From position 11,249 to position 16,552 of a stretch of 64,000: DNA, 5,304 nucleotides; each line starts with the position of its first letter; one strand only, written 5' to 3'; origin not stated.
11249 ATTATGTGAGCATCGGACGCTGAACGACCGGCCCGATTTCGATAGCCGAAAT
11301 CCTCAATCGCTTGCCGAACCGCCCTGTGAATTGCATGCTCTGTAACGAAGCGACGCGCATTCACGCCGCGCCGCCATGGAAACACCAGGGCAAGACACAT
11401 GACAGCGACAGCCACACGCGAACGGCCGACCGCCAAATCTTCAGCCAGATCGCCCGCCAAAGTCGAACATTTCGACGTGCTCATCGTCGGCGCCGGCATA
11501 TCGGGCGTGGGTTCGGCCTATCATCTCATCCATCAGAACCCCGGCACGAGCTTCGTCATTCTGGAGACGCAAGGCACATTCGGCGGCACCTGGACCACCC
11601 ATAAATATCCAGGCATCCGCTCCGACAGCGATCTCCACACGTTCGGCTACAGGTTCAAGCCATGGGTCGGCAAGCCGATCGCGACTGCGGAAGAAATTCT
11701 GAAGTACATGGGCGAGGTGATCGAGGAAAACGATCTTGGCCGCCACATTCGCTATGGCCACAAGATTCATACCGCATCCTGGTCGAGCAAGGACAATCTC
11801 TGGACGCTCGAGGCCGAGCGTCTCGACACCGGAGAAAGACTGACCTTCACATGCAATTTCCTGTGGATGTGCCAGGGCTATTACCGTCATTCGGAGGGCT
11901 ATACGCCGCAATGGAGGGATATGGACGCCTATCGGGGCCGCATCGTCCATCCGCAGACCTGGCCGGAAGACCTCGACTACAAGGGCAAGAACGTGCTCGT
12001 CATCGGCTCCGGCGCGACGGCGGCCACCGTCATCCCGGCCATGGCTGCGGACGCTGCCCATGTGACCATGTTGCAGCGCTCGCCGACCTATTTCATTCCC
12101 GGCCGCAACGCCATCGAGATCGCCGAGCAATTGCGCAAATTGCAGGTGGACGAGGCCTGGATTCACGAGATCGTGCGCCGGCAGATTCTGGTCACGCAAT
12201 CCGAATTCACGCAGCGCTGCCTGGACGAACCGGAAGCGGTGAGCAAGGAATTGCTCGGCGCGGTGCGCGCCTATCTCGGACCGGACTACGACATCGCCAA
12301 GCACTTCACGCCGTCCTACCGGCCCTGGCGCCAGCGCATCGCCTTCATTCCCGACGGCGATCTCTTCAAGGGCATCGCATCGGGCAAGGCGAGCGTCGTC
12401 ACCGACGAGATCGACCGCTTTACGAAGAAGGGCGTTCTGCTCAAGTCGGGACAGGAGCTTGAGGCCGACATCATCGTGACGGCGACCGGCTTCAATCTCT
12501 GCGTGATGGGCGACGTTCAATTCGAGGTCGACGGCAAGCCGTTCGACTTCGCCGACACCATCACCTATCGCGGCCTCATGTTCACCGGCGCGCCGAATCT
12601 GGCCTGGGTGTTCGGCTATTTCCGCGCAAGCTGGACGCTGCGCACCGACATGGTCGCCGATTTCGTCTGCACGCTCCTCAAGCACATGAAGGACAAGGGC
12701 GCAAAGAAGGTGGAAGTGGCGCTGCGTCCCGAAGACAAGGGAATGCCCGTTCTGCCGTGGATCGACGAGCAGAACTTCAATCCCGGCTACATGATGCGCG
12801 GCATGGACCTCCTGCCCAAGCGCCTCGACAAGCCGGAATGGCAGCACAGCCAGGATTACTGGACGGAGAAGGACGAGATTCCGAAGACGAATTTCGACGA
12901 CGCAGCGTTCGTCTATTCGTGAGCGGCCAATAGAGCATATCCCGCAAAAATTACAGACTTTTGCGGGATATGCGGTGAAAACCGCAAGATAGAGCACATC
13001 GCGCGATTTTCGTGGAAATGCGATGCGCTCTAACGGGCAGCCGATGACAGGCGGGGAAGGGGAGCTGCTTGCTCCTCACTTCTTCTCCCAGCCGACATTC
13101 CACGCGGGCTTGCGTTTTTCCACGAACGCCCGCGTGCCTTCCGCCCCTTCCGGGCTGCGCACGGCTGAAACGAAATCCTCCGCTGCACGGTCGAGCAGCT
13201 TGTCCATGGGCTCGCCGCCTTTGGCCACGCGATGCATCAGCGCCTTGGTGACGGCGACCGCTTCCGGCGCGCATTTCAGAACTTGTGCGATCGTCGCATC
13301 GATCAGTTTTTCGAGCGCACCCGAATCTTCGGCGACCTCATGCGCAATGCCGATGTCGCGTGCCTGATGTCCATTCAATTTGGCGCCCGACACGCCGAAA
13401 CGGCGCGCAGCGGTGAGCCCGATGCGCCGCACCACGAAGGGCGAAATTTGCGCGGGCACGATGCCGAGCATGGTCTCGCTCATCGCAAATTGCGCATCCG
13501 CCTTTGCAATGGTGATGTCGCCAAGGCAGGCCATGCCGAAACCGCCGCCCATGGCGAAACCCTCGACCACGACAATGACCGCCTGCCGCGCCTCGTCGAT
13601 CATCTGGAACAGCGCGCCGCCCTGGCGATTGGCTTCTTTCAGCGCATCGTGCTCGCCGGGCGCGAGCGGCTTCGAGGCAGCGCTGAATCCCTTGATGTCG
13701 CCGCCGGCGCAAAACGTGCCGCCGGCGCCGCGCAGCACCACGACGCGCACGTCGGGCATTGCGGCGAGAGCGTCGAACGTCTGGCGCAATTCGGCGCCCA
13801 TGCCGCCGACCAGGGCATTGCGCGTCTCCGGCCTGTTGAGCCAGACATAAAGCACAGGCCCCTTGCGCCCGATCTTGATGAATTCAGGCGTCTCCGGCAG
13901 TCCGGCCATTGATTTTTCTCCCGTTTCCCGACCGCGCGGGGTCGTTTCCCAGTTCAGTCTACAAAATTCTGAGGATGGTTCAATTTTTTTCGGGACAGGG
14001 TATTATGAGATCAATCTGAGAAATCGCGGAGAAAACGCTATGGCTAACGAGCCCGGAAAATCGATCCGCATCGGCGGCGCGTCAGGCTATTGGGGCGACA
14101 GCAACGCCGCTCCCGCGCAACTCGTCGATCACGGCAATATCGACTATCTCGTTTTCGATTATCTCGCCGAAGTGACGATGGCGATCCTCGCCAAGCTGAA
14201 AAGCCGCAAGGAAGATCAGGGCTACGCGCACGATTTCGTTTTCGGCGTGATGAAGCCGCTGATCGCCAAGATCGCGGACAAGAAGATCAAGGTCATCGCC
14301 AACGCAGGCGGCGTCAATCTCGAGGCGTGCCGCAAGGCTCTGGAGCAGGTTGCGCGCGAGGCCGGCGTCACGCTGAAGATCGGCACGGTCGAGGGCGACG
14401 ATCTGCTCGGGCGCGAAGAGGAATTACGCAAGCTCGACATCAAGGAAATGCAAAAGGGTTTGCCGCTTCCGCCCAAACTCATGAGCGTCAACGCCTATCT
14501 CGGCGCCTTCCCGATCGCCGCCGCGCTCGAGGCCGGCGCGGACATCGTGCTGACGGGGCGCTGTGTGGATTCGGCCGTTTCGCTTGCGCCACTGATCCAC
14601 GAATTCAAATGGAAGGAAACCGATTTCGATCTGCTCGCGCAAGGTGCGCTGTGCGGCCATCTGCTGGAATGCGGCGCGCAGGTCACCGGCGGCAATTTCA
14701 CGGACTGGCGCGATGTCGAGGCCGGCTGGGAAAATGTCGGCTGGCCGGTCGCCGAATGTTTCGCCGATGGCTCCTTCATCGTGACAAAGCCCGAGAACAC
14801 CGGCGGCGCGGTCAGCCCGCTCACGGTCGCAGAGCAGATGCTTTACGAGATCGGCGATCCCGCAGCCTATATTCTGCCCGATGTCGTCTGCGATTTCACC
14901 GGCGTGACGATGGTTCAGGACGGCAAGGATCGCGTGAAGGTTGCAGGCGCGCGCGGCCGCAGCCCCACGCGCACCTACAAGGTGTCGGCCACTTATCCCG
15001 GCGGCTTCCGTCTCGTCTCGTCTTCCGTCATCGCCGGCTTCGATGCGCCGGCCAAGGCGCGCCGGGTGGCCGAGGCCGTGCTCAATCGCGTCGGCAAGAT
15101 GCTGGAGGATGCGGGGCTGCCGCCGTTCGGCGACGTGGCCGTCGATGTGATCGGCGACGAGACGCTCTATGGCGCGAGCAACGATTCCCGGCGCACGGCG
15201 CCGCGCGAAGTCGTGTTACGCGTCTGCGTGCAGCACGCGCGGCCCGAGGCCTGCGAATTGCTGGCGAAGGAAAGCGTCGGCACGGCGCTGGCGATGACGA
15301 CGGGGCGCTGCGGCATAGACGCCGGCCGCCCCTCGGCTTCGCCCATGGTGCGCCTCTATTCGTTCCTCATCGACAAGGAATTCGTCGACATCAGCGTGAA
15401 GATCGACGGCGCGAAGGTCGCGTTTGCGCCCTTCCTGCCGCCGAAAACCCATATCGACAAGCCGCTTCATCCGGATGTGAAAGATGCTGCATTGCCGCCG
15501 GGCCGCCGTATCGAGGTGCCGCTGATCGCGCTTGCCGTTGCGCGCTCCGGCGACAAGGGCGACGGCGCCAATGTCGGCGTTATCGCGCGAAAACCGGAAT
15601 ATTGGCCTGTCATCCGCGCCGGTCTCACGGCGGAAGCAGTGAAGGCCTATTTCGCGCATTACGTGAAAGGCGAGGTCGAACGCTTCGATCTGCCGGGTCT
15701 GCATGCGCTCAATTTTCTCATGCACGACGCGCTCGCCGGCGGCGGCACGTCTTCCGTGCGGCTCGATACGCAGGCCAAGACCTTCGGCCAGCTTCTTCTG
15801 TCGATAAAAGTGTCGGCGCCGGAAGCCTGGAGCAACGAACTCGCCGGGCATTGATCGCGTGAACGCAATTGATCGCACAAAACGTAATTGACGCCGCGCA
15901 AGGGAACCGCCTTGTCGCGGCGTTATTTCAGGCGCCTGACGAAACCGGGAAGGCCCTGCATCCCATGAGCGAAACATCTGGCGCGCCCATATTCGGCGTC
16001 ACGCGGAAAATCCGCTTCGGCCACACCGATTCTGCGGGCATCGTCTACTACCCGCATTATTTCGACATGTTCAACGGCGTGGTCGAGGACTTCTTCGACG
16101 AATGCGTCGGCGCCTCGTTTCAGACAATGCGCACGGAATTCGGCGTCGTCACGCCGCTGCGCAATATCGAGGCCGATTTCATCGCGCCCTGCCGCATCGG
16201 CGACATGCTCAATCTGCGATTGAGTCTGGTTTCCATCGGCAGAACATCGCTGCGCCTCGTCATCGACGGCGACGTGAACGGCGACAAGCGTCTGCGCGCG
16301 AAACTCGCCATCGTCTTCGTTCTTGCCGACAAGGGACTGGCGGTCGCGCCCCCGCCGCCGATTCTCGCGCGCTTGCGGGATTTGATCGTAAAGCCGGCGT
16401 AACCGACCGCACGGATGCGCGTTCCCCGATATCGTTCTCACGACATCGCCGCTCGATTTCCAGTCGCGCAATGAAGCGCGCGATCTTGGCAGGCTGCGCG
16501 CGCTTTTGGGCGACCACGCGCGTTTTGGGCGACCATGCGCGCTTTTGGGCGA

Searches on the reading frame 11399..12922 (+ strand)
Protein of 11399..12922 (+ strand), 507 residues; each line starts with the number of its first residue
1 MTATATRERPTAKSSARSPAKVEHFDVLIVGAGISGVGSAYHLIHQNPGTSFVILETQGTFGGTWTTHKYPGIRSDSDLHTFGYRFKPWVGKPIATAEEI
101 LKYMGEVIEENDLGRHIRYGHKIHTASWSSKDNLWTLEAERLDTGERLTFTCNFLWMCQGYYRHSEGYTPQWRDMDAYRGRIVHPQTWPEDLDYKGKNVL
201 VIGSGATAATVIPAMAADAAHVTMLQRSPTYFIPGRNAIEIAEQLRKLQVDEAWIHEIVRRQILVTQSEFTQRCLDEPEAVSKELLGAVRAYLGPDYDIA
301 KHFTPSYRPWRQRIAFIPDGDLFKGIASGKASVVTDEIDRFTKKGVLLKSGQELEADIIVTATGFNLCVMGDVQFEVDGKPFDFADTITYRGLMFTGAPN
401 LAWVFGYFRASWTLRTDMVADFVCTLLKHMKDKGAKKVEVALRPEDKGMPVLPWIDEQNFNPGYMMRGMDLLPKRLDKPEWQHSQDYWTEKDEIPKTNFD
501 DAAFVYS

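Call 20: search_protein_families(library=pfam, proteins=[window:11399-12922:+], max_evalue=0.0001)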
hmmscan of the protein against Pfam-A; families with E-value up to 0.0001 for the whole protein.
window:11399-12922:+ (507 aa): 8 families
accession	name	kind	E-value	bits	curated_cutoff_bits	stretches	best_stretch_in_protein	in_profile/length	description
PF13450.12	NAD_binding_8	-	2.7e-09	37.6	21.9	1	29-82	1-52/68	NAD(P)-binding Rossmann-like domain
PF00743.25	FMO-like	-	3.9e-08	32.6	22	1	98-232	84-219/532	Flavin-binding monooxygenase-like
PF07992.20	Pyr_redox_2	-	2e-07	31.2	26.1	0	25-249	1-197/291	Pyridine nucleotide-disulphide oxidoreductase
PF13434.12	Lys_Orn_oxgnase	-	1.6e-06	27.9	21.3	0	112-232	107-226/339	L-lysine 6-monooxygenase/L-ornithine 5-monooxygenase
PF13738.12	Pyr_redox_3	-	2.1e-06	27.6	30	1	28-229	1-197/305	Pyridine nucleotide-disulphide oxidoreductase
PF01266.30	DAO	-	4.6e-06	26.8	27.9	1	26-67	1-40/353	FAD dependent oxidoreductase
PF01946.23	Thi4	-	7.6e-06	25.8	26.2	1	22-65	15-58/235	Thi4 family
PF01488.26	Shikimate_DH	-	7.9e-06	26.4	24.3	0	193-230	9-47/138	Shikimate / quinate 5-dehydrogenase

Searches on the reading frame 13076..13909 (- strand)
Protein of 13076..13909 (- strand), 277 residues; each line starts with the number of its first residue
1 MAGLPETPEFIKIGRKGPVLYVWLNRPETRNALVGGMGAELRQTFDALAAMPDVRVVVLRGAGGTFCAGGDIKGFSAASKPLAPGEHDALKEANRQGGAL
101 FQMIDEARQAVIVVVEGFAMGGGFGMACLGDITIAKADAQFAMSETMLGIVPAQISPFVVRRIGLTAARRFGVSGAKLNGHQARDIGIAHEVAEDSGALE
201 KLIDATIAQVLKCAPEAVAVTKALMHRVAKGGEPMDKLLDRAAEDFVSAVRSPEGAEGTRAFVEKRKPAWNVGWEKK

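Call 21: search_protein_families(library=pfam, proteins=[window:13076-13909:-], max_evalue=0.0001)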
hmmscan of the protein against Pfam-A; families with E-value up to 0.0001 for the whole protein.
window:13076-13909:- (277 aa): 2 families
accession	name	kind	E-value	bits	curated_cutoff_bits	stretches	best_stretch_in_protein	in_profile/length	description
PF00378.25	ECH_1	-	1.7e-41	142.7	27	1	17-271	4-249/251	Enoyl-CoA hydratase/isomerase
PF16113.10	ECH_2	-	2.1e-34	120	27.2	1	22-196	4-175/335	Enoyl-CoA hydratase/isomerase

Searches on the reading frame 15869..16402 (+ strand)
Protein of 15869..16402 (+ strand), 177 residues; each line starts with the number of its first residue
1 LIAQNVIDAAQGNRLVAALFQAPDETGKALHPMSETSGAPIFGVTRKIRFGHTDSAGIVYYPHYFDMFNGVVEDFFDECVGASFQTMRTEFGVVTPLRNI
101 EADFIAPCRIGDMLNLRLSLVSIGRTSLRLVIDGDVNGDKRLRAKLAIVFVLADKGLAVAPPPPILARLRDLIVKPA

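Call 21: search_protein_families(library=pfam, proteins=[window:15869-16402:+], max_evalue=0.0001)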
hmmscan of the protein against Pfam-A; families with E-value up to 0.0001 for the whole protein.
window:15869-16402:+ (177 aa): 2 families
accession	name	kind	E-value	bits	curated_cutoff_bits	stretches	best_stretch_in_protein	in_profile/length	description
PF13279.12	4HBT_2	-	3.3e-09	37.7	25.5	1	49-169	2-122/122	Thioesterase-like superfamily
PF03061.28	4HBT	-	4.8e-07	30.4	20.6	1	67-130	4-66/79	Thioesterase superfamily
